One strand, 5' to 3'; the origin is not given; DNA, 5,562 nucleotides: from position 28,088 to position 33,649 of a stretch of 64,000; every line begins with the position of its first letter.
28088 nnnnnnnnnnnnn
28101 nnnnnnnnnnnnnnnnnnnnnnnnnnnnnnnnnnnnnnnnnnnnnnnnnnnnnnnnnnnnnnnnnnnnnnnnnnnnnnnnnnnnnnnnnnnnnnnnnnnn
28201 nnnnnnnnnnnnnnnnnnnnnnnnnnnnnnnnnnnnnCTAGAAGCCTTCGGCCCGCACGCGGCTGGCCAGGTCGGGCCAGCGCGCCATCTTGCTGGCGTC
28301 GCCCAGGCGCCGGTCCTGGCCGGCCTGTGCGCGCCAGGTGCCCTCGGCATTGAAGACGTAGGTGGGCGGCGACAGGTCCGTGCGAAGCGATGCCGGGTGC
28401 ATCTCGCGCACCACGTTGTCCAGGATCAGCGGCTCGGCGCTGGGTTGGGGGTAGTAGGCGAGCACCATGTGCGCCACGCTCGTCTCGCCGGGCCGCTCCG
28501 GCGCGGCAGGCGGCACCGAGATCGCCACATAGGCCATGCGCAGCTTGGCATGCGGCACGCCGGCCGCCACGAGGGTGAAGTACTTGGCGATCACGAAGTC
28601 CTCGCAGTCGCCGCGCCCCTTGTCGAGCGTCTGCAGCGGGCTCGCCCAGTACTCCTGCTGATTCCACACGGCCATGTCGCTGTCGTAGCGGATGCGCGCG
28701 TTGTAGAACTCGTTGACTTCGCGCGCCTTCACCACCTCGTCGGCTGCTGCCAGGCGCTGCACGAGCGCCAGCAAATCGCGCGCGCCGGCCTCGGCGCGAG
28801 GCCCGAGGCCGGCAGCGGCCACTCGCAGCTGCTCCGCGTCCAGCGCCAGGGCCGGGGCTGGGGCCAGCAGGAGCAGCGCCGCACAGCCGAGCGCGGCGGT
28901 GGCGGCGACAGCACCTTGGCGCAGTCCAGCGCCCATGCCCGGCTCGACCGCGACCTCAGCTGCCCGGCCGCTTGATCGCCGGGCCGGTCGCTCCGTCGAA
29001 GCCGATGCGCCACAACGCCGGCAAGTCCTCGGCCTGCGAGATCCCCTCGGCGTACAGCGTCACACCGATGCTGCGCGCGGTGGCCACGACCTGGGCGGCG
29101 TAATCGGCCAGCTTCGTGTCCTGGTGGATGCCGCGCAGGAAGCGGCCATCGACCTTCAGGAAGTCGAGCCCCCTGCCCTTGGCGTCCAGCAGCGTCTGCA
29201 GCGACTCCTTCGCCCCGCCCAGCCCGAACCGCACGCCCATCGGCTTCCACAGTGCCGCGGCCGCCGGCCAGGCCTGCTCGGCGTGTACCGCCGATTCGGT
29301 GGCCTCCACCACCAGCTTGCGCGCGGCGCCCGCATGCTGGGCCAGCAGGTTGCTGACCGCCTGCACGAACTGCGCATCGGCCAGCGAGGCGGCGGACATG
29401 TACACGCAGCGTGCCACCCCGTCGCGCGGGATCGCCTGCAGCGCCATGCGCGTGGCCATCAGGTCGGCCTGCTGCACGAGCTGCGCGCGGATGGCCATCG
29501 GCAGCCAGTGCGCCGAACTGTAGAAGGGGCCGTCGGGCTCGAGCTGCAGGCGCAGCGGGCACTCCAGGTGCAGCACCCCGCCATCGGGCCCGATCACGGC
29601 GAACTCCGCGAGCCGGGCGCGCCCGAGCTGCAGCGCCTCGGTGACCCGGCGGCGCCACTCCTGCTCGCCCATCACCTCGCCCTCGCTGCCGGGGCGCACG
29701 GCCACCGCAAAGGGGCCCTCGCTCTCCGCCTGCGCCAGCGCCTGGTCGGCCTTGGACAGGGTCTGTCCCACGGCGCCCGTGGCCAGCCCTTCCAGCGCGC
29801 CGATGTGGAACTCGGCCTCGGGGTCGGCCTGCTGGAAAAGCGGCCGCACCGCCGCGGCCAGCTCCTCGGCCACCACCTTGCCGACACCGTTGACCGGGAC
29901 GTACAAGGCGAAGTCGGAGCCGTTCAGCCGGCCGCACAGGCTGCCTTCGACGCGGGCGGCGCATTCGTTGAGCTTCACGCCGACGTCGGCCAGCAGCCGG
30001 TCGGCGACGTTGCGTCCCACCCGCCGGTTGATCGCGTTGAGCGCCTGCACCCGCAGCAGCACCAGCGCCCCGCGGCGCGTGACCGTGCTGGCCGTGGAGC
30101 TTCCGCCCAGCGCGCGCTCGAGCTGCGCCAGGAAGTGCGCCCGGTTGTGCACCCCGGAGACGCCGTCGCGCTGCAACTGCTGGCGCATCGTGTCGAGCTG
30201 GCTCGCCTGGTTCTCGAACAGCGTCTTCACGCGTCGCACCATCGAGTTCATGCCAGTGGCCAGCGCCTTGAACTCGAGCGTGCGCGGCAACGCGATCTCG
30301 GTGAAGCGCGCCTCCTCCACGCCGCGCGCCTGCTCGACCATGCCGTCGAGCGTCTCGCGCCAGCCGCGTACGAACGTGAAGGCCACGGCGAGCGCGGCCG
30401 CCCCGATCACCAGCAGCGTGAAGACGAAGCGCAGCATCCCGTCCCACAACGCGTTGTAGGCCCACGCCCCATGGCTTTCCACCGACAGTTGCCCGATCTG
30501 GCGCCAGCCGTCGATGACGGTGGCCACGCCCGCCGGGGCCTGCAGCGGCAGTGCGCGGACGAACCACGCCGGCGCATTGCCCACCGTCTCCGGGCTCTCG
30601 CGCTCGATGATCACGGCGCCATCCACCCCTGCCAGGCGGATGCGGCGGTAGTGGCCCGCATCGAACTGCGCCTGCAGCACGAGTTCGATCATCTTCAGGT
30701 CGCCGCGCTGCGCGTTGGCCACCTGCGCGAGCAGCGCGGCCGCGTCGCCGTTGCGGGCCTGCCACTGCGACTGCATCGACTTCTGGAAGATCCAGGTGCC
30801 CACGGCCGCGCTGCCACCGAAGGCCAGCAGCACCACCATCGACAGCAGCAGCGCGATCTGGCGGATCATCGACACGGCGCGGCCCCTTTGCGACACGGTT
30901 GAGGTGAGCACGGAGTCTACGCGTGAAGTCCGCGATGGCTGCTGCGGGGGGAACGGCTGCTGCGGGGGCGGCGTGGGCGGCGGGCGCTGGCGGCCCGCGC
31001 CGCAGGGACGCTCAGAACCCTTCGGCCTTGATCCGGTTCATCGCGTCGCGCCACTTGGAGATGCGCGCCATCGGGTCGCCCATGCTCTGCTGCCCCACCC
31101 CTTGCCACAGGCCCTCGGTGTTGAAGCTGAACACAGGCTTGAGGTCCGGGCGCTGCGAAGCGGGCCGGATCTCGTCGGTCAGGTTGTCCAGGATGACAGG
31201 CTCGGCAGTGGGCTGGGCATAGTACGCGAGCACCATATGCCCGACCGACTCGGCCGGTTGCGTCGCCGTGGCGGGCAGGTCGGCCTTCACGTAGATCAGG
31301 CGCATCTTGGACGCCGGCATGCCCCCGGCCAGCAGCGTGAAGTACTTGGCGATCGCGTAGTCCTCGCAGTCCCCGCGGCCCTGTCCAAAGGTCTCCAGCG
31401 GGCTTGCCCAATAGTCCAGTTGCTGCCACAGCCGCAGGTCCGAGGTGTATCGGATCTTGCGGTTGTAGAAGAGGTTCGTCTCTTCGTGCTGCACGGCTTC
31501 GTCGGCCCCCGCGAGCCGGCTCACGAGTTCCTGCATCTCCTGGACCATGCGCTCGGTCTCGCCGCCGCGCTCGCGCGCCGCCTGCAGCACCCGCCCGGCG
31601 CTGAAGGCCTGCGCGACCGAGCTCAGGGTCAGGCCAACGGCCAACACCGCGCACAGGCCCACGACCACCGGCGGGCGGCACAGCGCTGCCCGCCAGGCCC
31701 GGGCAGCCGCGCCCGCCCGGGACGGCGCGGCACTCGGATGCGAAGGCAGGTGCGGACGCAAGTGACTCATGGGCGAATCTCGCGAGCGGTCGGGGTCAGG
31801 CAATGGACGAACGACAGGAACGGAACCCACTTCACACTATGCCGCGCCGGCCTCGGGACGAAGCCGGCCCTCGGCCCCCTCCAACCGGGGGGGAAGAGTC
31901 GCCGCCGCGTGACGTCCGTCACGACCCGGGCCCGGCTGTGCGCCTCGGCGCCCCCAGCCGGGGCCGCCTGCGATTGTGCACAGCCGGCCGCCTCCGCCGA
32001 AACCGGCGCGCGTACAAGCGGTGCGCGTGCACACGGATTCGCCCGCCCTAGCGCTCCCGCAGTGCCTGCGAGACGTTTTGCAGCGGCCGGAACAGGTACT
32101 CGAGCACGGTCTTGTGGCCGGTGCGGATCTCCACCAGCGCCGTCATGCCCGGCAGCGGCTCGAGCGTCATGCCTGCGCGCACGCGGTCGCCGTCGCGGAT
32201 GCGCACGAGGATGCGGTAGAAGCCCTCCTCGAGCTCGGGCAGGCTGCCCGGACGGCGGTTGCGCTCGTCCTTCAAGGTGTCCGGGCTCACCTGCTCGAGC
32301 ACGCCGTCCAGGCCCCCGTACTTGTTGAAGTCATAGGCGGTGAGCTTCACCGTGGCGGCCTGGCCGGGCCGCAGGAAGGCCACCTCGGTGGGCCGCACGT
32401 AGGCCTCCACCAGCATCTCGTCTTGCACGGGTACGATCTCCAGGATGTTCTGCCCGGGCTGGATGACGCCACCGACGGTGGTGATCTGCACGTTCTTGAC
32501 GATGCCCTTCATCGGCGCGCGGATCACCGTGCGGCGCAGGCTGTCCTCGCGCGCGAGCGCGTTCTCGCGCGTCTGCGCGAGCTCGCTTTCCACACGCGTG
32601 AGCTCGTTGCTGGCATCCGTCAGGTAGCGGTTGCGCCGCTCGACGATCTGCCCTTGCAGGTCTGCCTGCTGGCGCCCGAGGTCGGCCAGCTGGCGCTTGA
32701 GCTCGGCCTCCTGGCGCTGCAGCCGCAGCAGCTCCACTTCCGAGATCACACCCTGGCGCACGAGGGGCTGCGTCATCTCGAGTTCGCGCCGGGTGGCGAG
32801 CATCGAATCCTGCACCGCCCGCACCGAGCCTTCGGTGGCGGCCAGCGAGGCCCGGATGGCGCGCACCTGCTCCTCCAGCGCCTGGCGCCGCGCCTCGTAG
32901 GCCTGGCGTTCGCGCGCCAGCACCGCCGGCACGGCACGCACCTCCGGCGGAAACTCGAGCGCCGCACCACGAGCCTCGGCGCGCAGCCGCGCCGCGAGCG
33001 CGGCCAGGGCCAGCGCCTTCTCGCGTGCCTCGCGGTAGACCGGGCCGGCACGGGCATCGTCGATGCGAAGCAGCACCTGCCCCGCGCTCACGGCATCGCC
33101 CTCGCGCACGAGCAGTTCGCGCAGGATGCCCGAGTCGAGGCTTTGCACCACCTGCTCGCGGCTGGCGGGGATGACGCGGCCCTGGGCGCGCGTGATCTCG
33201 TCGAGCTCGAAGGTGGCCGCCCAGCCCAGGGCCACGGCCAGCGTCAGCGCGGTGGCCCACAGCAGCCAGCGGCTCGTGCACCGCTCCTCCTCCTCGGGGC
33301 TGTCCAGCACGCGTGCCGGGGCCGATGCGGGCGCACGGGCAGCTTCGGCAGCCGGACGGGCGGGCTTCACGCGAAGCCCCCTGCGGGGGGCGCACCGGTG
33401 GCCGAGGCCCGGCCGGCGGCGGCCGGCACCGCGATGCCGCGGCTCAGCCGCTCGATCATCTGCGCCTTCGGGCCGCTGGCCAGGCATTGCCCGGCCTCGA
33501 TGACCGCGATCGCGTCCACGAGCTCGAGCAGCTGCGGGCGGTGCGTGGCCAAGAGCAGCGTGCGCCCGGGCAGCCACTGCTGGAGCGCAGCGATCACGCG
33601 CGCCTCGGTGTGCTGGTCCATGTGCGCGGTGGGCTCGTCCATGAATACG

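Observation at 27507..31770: PEP-CTERM protein with a LapG cleavage motif next to a LapD/LapG module: possible c-di-GMP-gated release of an exosortase substrate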

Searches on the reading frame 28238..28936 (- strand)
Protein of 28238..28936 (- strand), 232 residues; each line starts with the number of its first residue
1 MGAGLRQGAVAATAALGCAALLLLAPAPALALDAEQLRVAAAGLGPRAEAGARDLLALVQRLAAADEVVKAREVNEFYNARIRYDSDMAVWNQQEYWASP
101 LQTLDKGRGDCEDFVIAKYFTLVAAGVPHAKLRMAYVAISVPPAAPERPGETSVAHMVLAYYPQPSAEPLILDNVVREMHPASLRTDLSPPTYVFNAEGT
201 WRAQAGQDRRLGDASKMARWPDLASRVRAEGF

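Call 3: search_protein_families(library=ncbifam, proteins=[window:28238-28936:-], max_evalue=0.01)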
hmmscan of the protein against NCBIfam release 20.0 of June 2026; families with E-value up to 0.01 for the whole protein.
window:28238-28936:- (232 aa): 1 family
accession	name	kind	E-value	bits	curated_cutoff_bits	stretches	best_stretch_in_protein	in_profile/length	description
NF045674.1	CystProtLapG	equivalog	1.4e-55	187.9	320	1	43-232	37-217/221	cysteine protease LapG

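Call 4: search_protein_families(library=pfam, proteins=[window:28238-28936:-], max_evalue=0.01)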
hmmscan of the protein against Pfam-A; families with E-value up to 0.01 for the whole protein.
window:28238-28936:- (232 aa): 2 families
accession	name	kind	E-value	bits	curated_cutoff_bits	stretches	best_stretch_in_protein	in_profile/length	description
PF06035.17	Peptidase_C93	-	3.2e-13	50.2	27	1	66-138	37-104/162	Bacterial transglutaminase-like cysteine proteinase BTLCP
PF01841.26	Transglut_core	-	0.00018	22.2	23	1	59-137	4-79/108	Transglutaminase-like superfamily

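Call 78: search_solved_structures(query=window:28238-28936:-, show_alignments=1)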
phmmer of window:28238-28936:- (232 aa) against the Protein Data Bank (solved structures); distinct sequences matched with E-value up to 0.001: 2.
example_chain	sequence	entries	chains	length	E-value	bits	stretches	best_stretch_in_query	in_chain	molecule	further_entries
4u65_E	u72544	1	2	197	1.8e-39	139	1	53-232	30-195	Putative cystine protease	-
4fgo_A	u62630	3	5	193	1.8e-33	119.3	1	67-227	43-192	Periplasmic protein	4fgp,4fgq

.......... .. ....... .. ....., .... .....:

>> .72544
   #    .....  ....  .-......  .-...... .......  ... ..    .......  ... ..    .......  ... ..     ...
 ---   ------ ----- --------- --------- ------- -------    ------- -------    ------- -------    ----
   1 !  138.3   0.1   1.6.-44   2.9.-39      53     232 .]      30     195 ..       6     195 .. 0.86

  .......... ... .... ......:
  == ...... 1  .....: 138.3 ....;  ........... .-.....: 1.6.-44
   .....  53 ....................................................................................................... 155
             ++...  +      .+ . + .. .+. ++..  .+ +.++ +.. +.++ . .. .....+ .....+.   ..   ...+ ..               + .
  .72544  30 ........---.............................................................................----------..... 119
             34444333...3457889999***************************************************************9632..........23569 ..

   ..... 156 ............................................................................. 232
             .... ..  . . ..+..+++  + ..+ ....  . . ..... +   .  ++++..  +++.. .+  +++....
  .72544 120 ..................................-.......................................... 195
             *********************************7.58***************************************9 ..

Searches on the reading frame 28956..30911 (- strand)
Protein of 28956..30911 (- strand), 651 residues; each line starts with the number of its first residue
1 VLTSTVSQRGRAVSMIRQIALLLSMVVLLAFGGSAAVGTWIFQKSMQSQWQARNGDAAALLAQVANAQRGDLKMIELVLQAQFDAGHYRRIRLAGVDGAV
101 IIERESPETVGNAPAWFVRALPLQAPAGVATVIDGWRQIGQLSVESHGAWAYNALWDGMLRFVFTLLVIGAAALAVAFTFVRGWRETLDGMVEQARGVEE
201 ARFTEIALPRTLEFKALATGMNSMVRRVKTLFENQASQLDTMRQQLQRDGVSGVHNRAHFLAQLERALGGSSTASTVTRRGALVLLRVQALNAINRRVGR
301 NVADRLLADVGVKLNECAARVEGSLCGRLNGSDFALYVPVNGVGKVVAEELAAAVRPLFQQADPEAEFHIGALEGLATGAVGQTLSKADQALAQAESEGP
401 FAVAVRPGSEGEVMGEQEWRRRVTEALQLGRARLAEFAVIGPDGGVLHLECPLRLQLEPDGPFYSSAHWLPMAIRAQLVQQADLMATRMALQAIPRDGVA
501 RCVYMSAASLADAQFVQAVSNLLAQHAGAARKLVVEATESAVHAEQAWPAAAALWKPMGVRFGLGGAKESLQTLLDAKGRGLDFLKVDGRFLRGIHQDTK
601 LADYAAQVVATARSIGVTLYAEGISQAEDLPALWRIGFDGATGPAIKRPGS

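Call 3: search_protein_families(library=ncbifam, proteins=[window:28956-30911:-], max_evalue=0.01)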
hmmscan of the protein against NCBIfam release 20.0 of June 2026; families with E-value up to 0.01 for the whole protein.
window:28956-30911:- (651 aa): 18 families
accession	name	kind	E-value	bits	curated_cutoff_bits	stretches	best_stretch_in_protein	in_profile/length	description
NF045673.1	c-di-GMPRcptLapD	equivalog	1.5e-91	307.7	1020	1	14-649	2-644/647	cyclic di-GMP receptor LapD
NF008281.1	PRK11059.1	equivalog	2.2e-23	82.4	663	1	234-644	208-624/633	RNase E specificity factor CsrD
NF045675.1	PhdiestaseDibA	equivalog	1.2e-20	73.5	980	1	243-645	200-611/623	phosphodiesterase DibA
NF007423.1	PRK09966.1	equivalog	1e-18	67.4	325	1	70-355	61-346/390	diguanylate cyclase DgcN/YfiN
NF007298.0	PRK09776.1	equivalog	1.3e-17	63.1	1135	1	247-649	685-1096/1111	diguanylate cyclase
NF052458.1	PhdiestGepA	equivalog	2.4e-12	45.8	1200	2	227-343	406-511/840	phosphodiesterase GepA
NF038266.1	diguan_SiaD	equivalog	7.9e-11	41.8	290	1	240-399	88-248/252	biofilm regulation diguanylate cyclase SiaD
NF007474.0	PRK10060.1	equivalog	9.9e-11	40.5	782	2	502-643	496-638/663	cyclic di-GMP phosphodiesterase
NF053781.1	cdiGMPphdstlr2612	equivalog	1.5e-07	29.5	1600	1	242-338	836-928/1268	Tlr1612 family c-di-GMP phosphodiesterase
NF008807.1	PRK11829.1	equivalog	3.2e-07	28.8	733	1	502-635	504-638/670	biofilm formation regulator HmsP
NF008467.0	PRK11359.1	equivalog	5.7e-07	27.9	857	0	237-357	367-481/800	oxygen-sensing cyclic-di-GMP phosphodiesterase DosP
TIGR00254.1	GGDEF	domain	1.9e-06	27.6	37.4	1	244-399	3-160/168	diguanylate cyclase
NF052596.1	RR_EAL_PvrR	equivalog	5.8e-05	21.9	580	1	508-643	237-373/398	response regulator cyclic di-GMP phosphodiesterase PvrR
NF051473.1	DigCycDgcsShew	equivalog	0.00024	20.6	400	1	234-399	123-284/291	diguanylate cyclase DgcS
NF007839.0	PRK10551.1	equivalog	0.00028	19.6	461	1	493-633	344-484/518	cyclic di-GMP phosphodiesterase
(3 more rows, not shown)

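Call 4: search_protein_families(library=pfam, proteins=[window:28956-30911:-], max_evalue=0.01)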
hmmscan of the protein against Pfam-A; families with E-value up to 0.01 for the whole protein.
window:28956-30911:- (651 aa): 3 families
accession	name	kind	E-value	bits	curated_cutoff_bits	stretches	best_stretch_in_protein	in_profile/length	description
PF16448.10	LapD_MoxY_N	-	5.7e-29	101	25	1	41-156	7-124/124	LapD/MoxY periplasmic domain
PF00563.25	EAL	-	2.9e-26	92.7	31.3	1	443-649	25-236/236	EAL domain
PF00990.26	GGDEF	-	5.5e-15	55.9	23.8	1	248-399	3-158/161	Diguanylate cyclase, GGDEF domain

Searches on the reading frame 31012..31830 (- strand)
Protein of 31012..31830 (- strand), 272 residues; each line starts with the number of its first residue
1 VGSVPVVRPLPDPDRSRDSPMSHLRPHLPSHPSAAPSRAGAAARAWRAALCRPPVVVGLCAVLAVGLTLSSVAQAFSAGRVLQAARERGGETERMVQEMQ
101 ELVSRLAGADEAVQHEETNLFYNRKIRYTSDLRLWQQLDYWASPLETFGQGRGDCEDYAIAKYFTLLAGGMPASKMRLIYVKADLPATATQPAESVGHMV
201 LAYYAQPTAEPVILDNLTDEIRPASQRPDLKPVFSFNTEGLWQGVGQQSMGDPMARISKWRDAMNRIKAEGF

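Call 3: search_protein_families(library=ncbifam, proteins=[window:31012-31830:-], max_evalue=0.01)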
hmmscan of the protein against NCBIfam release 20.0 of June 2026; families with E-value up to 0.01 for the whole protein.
window:31012-31830:- (272 aa): 1 family
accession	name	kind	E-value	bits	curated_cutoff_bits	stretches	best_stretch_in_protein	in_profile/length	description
NF045674.1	CystProtLapG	equivalog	9.2e-58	195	320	1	89-272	41-217/221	cysteine protease LapG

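Call 4: search_protein_families(library=pfam, proteins=[window:31012-31830:-], max_evalue=0.01)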
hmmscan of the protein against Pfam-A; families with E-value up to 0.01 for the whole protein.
window:31012-31830:- (272 aa): 2 families
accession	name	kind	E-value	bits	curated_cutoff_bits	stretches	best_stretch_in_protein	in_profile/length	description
PF06035.17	Peptidase_C93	-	1.3e-12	48.2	27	1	112-226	39-137/162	Bacterial transglutaminase-like cysteine proteinase BTLCP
PF04473.18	DUF553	-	0.0086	16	20.5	0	111-180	21-87/140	Transglutaminase-like domain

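Call 79: search_solved_structures(query=window:31012-31830:-, show_alignments=1)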
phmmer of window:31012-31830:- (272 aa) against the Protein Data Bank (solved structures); distinct sequences matched with E-value up to 0.001: 2.
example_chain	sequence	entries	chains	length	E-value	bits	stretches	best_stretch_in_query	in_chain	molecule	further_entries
4u65_E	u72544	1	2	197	1.2e-44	156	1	92-272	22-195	Putative cystine protease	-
4fgo_A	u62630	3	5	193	7.5e-36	127.2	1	73-267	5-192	Periplasmic protein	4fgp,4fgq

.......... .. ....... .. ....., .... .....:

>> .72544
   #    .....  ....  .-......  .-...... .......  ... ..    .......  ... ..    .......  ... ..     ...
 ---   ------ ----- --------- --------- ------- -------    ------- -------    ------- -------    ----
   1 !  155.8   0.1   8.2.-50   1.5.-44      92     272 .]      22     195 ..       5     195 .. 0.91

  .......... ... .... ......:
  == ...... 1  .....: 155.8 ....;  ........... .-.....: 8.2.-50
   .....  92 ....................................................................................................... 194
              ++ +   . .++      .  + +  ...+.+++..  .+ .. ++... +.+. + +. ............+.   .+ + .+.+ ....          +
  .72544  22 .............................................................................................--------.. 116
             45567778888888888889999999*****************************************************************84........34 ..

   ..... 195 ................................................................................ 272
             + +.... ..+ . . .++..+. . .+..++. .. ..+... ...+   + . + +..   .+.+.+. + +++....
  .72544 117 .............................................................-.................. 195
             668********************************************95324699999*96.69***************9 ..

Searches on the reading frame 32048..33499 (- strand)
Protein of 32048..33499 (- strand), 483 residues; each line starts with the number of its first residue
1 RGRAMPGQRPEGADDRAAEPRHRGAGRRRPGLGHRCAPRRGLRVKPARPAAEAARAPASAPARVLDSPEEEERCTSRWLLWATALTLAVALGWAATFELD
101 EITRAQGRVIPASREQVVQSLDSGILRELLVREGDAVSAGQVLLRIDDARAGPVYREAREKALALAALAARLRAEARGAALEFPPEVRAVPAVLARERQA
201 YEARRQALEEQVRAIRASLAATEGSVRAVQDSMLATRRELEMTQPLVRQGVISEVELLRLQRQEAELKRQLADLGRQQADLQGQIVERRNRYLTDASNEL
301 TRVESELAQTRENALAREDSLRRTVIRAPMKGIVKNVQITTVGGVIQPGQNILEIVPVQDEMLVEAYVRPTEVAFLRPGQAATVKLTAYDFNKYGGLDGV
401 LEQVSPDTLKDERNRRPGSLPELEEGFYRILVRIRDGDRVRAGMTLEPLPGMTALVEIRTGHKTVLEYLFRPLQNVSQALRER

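Call 10: search_protein_families(library=pfam, proteins=[window:32048-33499:-], max_evalue=0.001)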
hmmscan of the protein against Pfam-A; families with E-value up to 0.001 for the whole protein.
window:32048-33499:- (483 aa): 4 families
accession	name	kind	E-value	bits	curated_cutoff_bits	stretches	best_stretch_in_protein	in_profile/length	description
PF13437.12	HlyD_3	-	5e-21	75.9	22.2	1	325-414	1-86/106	HlyD family secretion protein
PF16576.10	HlyD_D23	-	2.1e-12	47.2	30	1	278-408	77-192/214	Barrel-sandwich domain of CusB or HlyD membrane-fusion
PF13533.13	Biotin_lipoyl_2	-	1.7e-06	28.2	29.8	1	118-147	3-32/32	Biotin-lipoyl like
PF00364.28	Biotin_lipoyl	-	2.9e-06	27.5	22.1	0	117-146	44-73/73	Biotin-requiring enzyme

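Call 50: search_protein_families(library=ncbifam, proteins=[window:32048-33499:-], max_evalue=0.00001)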
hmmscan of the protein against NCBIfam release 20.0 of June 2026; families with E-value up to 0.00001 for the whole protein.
window:32048-33499:- (483 aa): 11 families
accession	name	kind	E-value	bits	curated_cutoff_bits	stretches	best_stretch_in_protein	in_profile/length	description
TIGR01843.1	type_I_hlyD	subfamily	5.7e-104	348.4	208.65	1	76-483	4-422/422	HlyD family type I secretion periplasmic adaptor subunit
TIGR00998.1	8a0101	subfamily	1.5e-22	80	390.8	1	82-404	8-281/334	EmrA/EmrK family multidrug efflux transporter periplasmic adaptor subunit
TIGR01730.1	RND_mfp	subfamily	5.4e-16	58.5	94.9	2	112-206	23-116/322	efflux RND transporter periplasmic adaptor subunit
TIGR03794.1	NHLM_micro_HlyD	equivalog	7.9e-16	58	156.2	1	78-405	20-337/421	NHLP bacteriocin system secretion protein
TIGR02971.1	heterocyst_DevB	subfamily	5e-15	55.7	129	1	124-404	25-282/327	ABC exporter membrane fusion protein, DevB family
NF008606.0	PRK11578.1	equivalog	1e-11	44.6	342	1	256-404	109-262/371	macrolide transporter subunit MacA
NF007850.1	PRK10559.1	equivalog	2.9e-11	43.1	400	1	278-387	104-209/303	p-hydroxybenzoic acid efflux pump subunit AaeA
NF011715.0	PRK15136.1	equivalog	4.1e-11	42.2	563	1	197-389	97-279/390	multidrug efflux MFS transporter periplasmic adaptor subunit EmrA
TIGR01000.1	bacteriocin_acc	subfamily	1.9e-09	36.9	258.85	1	258-408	247-403/457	bacteriocin secretion accessory protein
TIGR00999.1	8a0102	subfamily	5.3e-07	29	319.3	0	292-392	66-159/271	CzcB/NccB family metal efflux transporter periplasmic adaptor subunit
NF002939.0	PRK03598.1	equivalog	5.7e-06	25.7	393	0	199-396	92-275/332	secretion protein HlyD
